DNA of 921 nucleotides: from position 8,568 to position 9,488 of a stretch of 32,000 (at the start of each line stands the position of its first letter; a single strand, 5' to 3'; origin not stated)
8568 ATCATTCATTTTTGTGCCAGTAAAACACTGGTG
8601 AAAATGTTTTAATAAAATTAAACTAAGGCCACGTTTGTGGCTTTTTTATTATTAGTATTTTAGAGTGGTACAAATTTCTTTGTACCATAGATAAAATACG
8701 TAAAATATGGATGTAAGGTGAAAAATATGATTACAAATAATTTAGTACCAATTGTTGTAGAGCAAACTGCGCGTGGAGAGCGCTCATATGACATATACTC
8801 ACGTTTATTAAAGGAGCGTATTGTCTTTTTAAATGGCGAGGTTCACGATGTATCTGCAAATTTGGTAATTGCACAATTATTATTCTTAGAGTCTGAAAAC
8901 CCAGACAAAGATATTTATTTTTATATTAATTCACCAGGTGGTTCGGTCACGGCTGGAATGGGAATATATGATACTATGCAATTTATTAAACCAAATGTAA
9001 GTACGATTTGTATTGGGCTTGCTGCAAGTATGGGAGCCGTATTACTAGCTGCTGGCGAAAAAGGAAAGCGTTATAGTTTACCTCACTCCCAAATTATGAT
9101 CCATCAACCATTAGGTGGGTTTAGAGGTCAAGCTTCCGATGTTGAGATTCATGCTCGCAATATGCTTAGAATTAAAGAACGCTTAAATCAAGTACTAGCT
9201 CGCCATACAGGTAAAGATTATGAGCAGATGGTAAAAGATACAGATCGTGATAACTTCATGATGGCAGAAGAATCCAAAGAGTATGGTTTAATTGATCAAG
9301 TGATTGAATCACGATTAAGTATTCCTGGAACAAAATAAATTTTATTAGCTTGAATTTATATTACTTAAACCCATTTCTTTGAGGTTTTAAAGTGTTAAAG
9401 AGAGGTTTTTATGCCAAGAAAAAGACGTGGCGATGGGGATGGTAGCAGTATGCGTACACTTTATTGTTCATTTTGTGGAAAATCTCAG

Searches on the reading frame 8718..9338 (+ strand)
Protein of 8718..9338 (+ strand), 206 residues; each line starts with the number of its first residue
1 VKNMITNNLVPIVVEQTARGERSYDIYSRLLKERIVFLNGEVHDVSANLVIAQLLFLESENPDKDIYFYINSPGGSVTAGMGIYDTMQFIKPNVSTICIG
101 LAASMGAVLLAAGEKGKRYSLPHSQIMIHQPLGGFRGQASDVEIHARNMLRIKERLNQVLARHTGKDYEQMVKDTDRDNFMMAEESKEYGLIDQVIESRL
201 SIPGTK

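Call 29: find_encoding_contigs(protein=window:8718-9338:+, flank=10000, max_places=4)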
Protein window:8718-9338:+ (206 aa): no gene with exactly this product is on record in the collection.
